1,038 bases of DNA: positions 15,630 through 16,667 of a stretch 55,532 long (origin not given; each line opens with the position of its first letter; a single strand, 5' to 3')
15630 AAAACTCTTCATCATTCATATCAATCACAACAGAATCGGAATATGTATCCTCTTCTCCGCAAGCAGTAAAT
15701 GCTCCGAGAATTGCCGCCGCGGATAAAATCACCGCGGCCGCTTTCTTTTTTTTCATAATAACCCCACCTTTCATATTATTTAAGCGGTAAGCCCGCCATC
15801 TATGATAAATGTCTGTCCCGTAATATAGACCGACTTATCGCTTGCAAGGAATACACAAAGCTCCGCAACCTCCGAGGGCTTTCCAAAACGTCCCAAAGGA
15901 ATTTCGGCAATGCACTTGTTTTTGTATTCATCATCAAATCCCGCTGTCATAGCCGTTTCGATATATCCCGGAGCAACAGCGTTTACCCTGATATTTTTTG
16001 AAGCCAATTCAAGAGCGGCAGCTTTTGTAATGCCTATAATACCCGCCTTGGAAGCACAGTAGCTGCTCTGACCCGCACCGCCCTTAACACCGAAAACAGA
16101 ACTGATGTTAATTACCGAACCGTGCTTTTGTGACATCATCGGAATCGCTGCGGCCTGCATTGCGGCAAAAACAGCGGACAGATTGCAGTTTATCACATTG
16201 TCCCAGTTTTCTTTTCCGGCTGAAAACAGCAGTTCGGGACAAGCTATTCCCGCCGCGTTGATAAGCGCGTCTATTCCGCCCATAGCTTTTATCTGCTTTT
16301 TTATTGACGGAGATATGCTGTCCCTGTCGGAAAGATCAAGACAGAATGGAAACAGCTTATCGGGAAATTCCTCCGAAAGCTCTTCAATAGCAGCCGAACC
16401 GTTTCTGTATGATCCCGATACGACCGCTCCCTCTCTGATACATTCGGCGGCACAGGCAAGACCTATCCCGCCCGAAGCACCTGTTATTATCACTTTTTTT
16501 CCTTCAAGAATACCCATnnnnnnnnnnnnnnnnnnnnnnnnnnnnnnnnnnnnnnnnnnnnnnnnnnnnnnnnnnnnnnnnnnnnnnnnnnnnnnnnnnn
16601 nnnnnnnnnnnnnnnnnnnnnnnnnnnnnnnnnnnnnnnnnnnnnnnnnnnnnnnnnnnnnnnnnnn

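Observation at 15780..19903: Incomplete, self-contained acyl-chain factory (ACP, KS, KS-like CLF, KR) followed by a tandem GNAT-like protein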

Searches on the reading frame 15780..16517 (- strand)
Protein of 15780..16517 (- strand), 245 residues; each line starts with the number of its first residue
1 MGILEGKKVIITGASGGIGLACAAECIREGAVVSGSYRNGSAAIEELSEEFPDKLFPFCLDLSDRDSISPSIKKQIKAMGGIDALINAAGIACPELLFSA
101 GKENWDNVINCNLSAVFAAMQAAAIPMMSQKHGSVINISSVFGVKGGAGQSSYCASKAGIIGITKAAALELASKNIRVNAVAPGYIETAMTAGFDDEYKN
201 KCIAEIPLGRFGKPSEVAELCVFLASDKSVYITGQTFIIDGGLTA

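Call 4: search_protein_families(library=pfam, proteins=[window:15780-16517:-], max_evalue=0.01)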
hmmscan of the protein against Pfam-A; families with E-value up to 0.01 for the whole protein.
window:15780-16517:- (245 aa): 5 families
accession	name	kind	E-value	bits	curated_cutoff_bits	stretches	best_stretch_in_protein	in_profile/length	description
PF13561.12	adh_short_C2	-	2e-63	214.6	27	1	13-244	1-236/236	Enoyl-(Acyl carrier protein) reductase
PF00106.31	adh_short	-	4e-53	180.2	26.6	1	7-196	1-192/195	short chain dehydrogenase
PF08659.16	KR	-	1.6e-10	41.6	22.6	1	9-157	3-153/180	KR domain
PF23441.1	SDR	-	2.2e-05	24.4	27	1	10-243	11-255/258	SDR-like rossmann domain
PF01370.27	Epimerase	-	4.8e-05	23.3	20.9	1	9-144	1-121/240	NAD dependent epimerase/dehydratase family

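Call 7: search_protein_families(library=ncbifam, proteins=[window:15780-16517:-], max_evalue=0.01)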
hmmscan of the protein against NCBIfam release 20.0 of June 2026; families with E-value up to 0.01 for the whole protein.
window:15780-16517:- (245 aa): 235 families (the best 25 are shown)
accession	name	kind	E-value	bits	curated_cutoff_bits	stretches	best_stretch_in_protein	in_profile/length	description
TIGR01830.1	3oxo_ACP_reduc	equivalog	8.4e-78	261.4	297.75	1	9-243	1-238/239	3-oxoacyl-[acyl-carrier-protein] reductase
NF004197.0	PRK05653.1-1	equivalog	2.3e-69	233.8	332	1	4-244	5-247/249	3-oxoacyl-ACP reductase FabG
NF004198.0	PRK05653.1-3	equivalog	2.5e-69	233.5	296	1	3-243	4-246/248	3-oxoacyl-ACP reductase FabG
NF009466.0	PRK12826.1-2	subfamily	2.9e-67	226.8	222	1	7-243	4-244/248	3-oxoacyl-ACP reductase FabG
NF004199.0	PRK05653.1-4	equivalog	3.9e-67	226.4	301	1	4-244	3-246/247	3-oxoacyl-ACP reductase FabG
TIGR01829.1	AcAcCoA_reduct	subfamily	3.4e-63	213.5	302.1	1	10-243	4-240/242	acetoacetyl-CoA reductase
NF009547.0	PRK12936.1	subfamily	5.4e-63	212.8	436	1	4-244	4-243/245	3-ketoacyl-(acyl-carrier-protein) reductase NodG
NF052558.1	MBtsdlDhBudC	equivalog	8.4e-62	209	270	1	5-245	2-243/250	meso-2,3-butanediol dehydrogenase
NF047420.2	EF_P_mod_YmfI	equivalog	5.5e-61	206.3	238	1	9-243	2-235/236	elongation factor P 5-aminopentanone reductase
NF005559.1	PRK07231.1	subfamily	2.2e-60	204.3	215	1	4-244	2-248/249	glucose 1-dehydrogenase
NF009464.0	PRK12824.1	subfamily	3e-59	200.7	269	1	7-243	3-242/245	3-oxoacyl-ACP reductase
NF004200.0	PRK05653.1-5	equivalog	2.5e-57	194.2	273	1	7-243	3-241/242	3-oxoacyl-ACP reductase FabG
NF009468.0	PRK12826.1-4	equivalog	2.3e-56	191.4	318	1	4-243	5-247/256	SDR family oxidoreductase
TIGR01832.1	kduD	equivalog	8.3e-56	189.2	338.85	1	4-243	3-245/248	2-dehydro-3-deoxy-D-gluconate 5-dehydrogenase KduD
NF005390.0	PRK06935.1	equivalog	9.7e-56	189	369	1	4-243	13-255/258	2-dehydro-3-deoxy-D-gluconate 5-dehydrogenase KduD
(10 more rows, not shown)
